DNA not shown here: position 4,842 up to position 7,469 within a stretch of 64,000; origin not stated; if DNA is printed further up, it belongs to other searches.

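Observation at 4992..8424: AAA+ ATPase plus cytoplasmic S8 subtilase operon (IetAS-like candidate anti-phage system)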

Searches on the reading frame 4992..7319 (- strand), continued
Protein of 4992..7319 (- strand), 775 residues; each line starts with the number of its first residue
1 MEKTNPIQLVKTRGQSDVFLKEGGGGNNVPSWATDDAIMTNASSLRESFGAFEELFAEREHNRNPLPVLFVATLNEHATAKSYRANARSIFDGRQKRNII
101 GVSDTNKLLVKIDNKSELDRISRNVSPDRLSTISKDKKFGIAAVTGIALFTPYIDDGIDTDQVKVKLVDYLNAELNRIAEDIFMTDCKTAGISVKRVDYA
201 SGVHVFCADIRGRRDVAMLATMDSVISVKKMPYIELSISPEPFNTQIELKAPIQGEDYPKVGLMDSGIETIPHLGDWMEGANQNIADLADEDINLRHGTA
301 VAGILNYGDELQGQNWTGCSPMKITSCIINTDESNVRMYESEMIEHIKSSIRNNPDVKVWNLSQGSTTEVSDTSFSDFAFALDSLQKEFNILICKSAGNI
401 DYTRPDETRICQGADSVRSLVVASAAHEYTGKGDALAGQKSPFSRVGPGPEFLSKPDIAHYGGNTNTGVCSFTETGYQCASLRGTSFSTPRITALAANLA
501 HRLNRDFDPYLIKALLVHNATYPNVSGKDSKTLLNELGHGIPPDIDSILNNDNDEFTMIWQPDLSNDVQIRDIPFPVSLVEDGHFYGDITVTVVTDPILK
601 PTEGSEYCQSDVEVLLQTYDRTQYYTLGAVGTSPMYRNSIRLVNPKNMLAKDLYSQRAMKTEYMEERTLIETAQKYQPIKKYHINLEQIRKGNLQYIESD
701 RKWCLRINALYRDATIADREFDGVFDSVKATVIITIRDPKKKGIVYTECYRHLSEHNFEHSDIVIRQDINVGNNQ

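Call 26: get_annotated_region(hit=H2, flank=5000)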
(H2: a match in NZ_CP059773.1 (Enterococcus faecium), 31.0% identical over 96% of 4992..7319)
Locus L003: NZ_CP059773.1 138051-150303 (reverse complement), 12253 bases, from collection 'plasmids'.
description: Enterococcus faecium strain A3895 plasmid pA3895_P1, complete sequence
organism: Enterococcus faecium (NCBI taxid 1352)
taxonomy: Bacteria; Bacillota; Bacilli; Lactobacillales; Enterococcaceae; Enterococcus; Enterococcus faecium
host: -; source: Homo sapiens,blood; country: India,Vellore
typing (MOB-suite, as given by PLSDB): conjugative; replicon Inc18,rep_cluster_893; relaxase MOBP; mating-pair formation MPF_T
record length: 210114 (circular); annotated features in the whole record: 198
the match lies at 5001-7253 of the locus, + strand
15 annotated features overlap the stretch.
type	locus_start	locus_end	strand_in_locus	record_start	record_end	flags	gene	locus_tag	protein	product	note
CDS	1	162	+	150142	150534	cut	-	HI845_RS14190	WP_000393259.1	GNAT family N-acetyltransferase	-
CDS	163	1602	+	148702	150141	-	-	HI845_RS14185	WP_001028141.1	bifunctional aminoglycoside N-acetyltransferase AAC(6')-Ie/aminoglycoside O-phosphotransferase APH(2'')-Ia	-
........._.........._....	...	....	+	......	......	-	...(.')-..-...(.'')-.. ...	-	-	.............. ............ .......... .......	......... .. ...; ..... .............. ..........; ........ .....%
predicted_resistance_gene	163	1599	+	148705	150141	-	aac(6')-Ie/aph(2'')-Ia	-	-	bifunctional aminoglycoside N-acetyltransferase AAC(6')-Ie/aminoglycoside O-phosphotransferase APH(2'')-Ia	predicted by amrfinderplus; class AMINOGLYCOSIDE; identity 99.79%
CDS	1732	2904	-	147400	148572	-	-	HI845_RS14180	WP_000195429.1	IS256-like element IS256 family transposase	GO:0006313 - DNA transposition [Evidence IEA]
CDS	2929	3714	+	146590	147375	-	-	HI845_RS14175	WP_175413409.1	toll/interleukin-1 receptor domain-containing protein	GO:0007165 - signal transduction [Evidence IEA]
CDS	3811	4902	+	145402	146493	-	-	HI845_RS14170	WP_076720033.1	ATP-binding protein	-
CDS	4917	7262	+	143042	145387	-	-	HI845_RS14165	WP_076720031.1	S8 family serine peptidase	GO:0006508 - proteolysis [Evidence IEA]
CDS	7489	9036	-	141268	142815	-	-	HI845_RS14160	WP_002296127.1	IS66 family transposase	-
CDS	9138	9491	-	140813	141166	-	tnpB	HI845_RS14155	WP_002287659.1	IS66 family insertion sequence element accessory protein TnpB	-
CDS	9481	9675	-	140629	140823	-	-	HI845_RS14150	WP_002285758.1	hypothetical protein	-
CDS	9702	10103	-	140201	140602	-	-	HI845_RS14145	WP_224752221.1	toll/interleukin-1 receptor domain-containing protein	GO:0007165 - signal transduction [Evidence IEA]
CDS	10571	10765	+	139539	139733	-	-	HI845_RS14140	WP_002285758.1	hypothetical protein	-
CDS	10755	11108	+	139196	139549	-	tnpB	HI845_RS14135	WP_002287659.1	IS66 family insertion sequence element accessory protein TnpB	-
CDS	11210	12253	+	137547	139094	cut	-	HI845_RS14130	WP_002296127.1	IS66 family transposase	-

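Call 27: find_encoding_contigs(protein=P0001, flank=10000, max_places=3)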
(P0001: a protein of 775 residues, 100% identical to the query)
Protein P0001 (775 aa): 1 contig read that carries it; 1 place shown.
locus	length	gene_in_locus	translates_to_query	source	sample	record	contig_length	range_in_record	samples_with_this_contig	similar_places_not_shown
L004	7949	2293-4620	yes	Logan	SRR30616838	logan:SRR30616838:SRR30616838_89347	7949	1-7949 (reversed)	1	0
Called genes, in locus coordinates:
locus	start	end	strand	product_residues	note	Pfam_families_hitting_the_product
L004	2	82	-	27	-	?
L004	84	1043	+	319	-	PF01040:UbiA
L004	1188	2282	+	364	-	PF00004:AAA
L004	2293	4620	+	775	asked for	PF00082:Peptidase_S8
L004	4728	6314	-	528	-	PF01943:Polysacc_synt, PF13440:Polysacc_synt_3 (weak), PF01943:Polysacc_synt (weak)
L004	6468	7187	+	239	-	PF00160:Pro_isomerase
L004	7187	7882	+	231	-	PF00702:Hydrolase, PF13419:HAD_2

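Call 28: find_encoding_contigs(protein=P0007, flank=10000, max_places=2)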
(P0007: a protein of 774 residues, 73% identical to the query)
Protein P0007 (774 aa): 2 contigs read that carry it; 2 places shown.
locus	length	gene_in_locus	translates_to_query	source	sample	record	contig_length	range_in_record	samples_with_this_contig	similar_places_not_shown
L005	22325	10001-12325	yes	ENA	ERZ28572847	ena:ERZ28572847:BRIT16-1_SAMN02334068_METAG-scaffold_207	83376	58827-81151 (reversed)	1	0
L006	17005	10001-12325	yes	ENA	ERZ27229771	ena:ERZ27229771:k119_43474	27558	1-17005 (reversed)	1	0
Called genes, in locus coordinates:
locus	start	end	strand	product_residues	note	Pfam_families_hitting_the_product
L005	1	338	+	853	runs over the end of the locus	?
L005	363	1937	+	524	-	PF12741:SusD-like, PF12771:SusD-like_2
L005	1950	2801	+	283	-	PF16141:GH18_BT1044-like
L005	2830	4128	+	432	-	PF08522:BT_3987-like_N, PF13385:Laminin_G_3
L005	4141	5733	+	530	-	PF08522:BT_3987-like_N (weak), PF00704:Glyco_hydro_18 (weak)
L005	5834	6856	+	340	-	-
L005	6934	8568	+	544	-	PF16378:DUF4988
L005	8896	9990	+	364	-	PF00004:AAA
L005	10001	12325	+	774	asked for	PF00082:Peptidase_S8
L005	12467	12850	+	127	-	-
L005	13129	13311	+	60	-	-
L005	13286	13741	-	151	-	-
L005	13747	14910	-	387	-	PF13175:AAA_15, PF13304:AAA_21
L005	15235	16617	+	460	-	PF13173:AAA_14, PF13635:DUF4143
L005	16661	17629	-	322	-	-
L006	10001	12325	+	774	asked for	PF00082:Peptidase_S8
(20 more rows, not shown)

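Call 29: find_encoding_contigs(protein=P0006, flank=10000, max_places=2)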
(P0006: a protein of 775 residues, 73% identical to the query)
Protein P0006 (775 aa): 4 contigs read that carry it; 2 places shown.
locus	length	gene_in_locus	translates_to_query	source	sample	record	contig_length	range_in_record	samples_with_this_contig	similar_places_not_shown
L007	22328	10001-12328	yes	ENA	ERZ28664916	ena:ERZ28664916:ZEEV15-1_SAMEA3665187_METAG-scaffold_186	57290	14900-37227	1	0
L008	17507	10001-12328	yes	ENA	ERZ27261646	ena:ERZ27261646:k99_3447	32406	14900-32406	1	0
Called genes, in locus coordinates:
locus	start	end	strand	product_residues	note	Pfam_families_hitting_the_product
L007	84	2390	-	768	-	PF09823:DUF2357, PF04411:PDDEXK_7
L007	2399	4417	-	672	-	-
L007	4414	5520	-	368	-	PF00145:DNA_methylase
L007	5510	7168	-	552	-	PF02384:N6_Mtase (weak), PF20473:MmeI_Mtase (faint), PF07669:Eco57I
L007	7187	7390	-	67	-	PF13443:HTH_26, PF01381:HTH_3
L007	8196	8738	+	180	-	PF01520:Amidase_3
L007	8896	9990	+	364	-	PF00004:AAA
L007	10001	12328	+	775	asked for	PF00082:Peptidase_S8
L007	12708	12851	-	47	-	-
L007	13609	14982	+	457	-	PF01637:ATPase_2, PF13173:AAA_14, PF03008:DUF234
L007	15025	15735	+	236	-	PF10263:SprT-like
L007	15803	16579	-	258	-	PF00149:Metallophos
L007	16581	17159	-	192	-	-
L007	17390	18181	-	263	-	-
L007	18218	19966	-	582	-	-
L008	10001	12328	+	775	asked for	PF00082:Peptidase_S8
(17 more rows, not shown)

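Call 46: find_related_loci(query=A1, collection=viral_contigs, flank=8000)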
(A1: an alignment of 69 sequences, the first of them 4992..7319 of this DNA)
Query A1 (775 aa) in viral_contigs; peptide patterns used: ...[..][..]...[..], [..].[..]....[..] (x = any residue, [..] = any of these).
75 stretches matched a pattern; 28 encode a relative of the query (tblastn E <= 1e-3); 28 distinct loci.
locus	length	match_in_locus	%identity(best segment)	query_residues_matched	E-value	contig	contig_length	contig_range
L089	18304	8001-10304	44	1-773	0e+0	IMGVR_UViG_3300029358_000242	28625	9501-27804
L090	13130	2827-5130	45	1-771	0e+0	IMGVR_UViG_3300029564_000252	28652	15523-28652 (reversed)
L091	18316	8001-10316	45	1-774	0e+0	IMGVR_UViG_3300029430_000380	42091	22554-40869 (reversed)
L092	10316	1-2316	45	1-774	0e+0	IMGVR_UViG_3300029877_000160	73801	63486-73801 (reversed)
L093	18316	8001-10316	45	1-774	0e+0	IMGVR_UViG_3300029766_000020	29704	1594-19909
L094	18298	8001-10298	45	1-771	0e+0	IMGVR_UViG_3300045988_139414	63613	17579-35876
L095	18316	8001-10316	44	1-774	0e+0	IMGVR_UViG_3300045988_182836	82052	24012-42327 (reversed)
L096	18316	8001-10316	45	1-774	0e+0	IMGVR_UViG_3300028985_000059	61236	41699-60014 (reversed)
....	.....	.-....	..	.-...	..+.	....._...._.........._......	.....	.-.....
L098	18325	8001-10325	35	6-771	4e-138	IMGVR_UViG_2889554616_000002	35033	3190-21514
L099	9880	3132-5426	35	6-763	7e-138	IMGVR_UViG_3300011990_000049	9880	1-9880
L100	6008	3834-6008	36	6-723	2e-134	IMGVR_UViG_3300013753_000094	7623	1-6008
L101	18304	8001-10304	45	1-771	0e+0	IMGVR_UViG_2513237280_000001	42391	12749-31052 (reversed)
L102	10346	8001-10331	35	1-771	2e-132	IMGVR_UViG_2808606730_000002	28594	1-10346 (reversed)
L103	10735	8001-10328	33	6-775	2e-132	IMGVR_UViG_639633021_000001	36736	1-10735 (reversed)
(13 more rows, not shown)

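Call 54: predict_structure(alignment_id=A1)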
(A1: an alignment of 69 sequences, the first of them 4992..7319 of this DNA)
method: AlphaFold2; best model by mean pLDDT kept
length: 775 residues; sequences in the alignment: 69
mean_pLDDT: 85.9   pTM: 0.82
mean pLDDT of the five models: 85.9, 85.7, 83.8, 83.5, 80.3
residues with pLDDT >= 90: 340; 70-90: 372; 50-70: 43; < 50: 20
segments of 3 or more residues with pLDDT < 50: 23-26, 235-243, 769-775
pLDDT, mean of each block of 10 residues (from residue 1): 82 80 56 83 90 87 87 81 76 82 84 90 85 82 90 82 89 88 91 86 86 87 88 56 66 88 94 91 93 90 93 91 95 84 93 96 84 89 95 94 87 94 94 91 91 92 89 82 82 96 91 96 85 91 90 93 85 90 93 92 82 92 86 81 91 84 71 77 91 93 90 68 74 94 92 88 63 41
secondary structure, 60 per line:
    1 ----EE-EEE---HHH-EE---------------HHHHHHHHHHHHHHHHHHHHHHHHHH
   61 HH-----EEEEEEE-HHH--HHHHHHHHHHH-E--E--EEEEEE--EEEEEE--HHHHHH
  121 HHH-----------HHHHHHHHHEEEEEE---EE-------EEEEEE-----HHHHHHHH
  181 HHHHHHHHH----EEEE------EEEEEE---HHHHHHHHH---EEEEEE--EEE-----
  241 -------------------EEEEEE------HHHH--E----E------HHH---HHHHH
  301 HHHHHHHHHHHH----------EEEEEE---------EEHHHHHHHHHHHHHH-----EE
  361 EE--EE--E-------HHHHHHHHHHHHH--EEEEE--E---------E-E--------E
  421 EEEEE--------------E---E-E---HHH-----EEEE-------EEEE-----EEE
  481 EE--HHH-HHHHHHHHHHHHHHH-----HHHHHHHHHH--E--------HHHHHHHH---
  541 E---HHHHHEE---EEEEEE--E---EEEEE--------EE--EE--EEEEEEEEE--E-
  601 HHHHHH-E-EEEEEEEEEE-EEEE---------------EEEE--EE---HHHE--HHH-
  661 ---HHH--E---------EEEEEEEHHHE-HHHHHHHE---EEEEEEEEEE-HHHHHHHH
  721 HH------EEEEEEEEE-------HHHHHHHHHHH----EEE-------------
elements in order (helices of 4 or more, strands of 3 or more residues): E8-10 H35-62 E68-74 H81-91 E99-104 E107-112 H115-123 H135-143 E144-149 E162-167 H173-189 E194-197 E204-209 H213-221 E225-230 E233-235 E260-265 H272-275 H296-312 E323-328 H340-353 E359-362 H377-389 E392-396 E420-425 E458-461 E469-472 E478-482 H489-503 H509-518 H530-537 H545-549 E555-560 E567-571 E588-596 H601-606 E610-619 E621-624 E640-643 E679-685 H691-697 E702-711 H713-722 E729-737 H745-755 E760-762

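Call 60: fold_search(model_id=the predicted structure, library=pdb)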
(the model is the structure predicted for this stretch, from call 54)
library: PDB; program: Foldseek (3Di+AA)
matches with E <= 10: 1055; with E <= 0.001: 112
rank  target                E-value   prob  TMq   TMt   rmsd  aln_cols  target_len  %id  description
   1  3afg_A                4.9e-20  1.00  0.43  0.62   7.7       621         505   15  Crystal structure of ProN-Tk-SP from Thermococcus kodakaraensis (released 2010-08-04)
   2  3afg_B                1.3e-19  1.00  0.41  0.60   8.5       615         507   15  Crystal structure of ProN-Tk-SP from Thermococcus kodakaraensis (released 2010-08-04)
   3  1wmd                  6.6e-17  1.00  0.39  0.67   6.6       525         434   14  Crystal Structure of alkaline serine protease KP-43 from Bacillus sp. KSM-KP43 (1.30 angstrom, 100 K) (released 2004-09-14)
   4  5fax_A                2.8e-15  1.00  0.39  0.66   6.8       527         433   14  Structure of subtilase SubHal from Bacillus halmapalus (released 2016-05-18)
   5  9ues_B                3.0e-15  1.00  0.35  0.61   8.4       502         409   15  Crystal structure of an inactive TKSP mutant in complex with the TKS propeptide (released 2026-02-18)
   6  5jxi                  2.9e-14  1.00  0.27  0.42  13.6       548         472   12  Structure of the unliganded form of the proprotein convertase furin in presence of EDTA. (released 2016-10-05)
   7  5jxg                  7.5e-14  1.00  0.27  0.42  13.8       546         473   13  Structure of the unliganded form of the proprotein convertase furin. (released 2016-10-05)
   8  7o1u                  9.5e-14  1.00  0.26  0.42  14.3       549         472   13  X-ray structure of furin in complex with the guanylhydrazone-based inhibitor 1 (BEV241) (released 2021-09-01)
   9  4omc_A                1.3e-13  1.00  0.27  0.44  13.3       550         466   13  X-ray structure of human furin in complex with the competitive inhibitor meta-guanidinomethyl-Phac-RVR-Amba (released 2014-04-09)
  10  5vlp_A                1.3e-13  1.00  0.36  0.46  12.9       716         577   10  PCSK9 complex with LDLR antagonist peptide and Fab7G7 (released 2017-08-16)
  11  7o1y                  1.6e-13  1.00  0.27  0.43  14.2       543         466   13  X-ray structure of furin in complex with the guanylhydrazone-based inhibitor 2 (mi307) soaked at 0.25 M NaCl (released 2021-09-01)
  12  7o22                  1.7e-13  1.00  0.28  0.45  14.3       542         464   13  X-ray structure of furin in complex with the guanylhydrazone-based inhibitor 4 (mi359) (released 2021-09-01)
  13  9fie_C                2.4e-13  1.00  0.27  0.43  13.4       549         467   13  X-ray structure of furin (PCSK3) in complex with the PC1/3 (PCSK1) prodomain mutant R77A,R80A,R81A (released 2025-09-10)
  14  6hlb_A                3.3e-13  1.00  0.27  0.43  14.7       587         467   13  X-ray structure of furin in complex with the cyclic peptide c[succinyl-Phe-2-Nal-(Arg)4-Lys]-Arg-4-Amba (released 2019-02-06)
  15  5jmo_B                3.5e-13  1.00  0.28  0.44  13.7       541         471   13  X-ray structure of furin in complex with the inhibitory antibody Nb14 (released 2016-12-07)
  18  3whi_A                5.2e-13  1.00  0.34  0.68   6.0       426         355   16  Crystal structure of unautoprocessed form of IS1-inserted Pro-subtilisin E (released 2013-12-25)
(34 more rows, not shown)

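Call 75: search_solved_structures(query=A1, max_evalue=0.01, show_alignments=0)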
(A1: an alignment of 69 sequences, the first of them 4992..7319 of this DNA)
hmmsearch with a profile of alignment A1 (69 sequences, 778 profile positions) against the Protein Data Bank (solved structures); distinct sequences matched with E-value up to 0.01: 9.
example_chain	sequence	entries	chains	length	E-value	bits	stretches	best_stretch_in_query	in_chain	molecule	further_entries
9ues_B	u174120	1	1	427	1.3e-07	33.4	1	260-521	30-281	Subtilisin-like serine protease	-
3afg_A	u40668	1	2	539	2.4e-07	32.6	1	260-521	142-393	Subtilisin-like serine protease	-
4i0w_B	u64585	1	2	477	5.8e-05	24.7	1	437-511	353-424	Protease CspB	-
4h6w_A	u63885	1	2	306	0.0002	22.9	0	481-528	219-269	N-terminal cyanobactin protease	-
4h6v_A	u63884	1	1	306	0.0057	18.1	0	479-520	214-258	Subtilisin-like protein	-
3zxx_A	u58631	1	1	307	0.0057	18.1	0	479-520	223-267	SUBTILISIN-LIKE PROTEIN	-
5fax_A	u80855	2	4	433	0.0059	18.1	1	382-520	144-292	Subtilase SubHal from Bacillus halmapalus | Enzyme subtilase SubHal from Bacillus halmapalus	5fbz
1wmd_A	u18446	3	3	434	0.0065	17.9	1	382-520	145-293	protease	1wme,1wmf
9rk9_B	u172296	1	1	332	0.007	17.8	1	475-543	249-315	Subtilisin-like serine protease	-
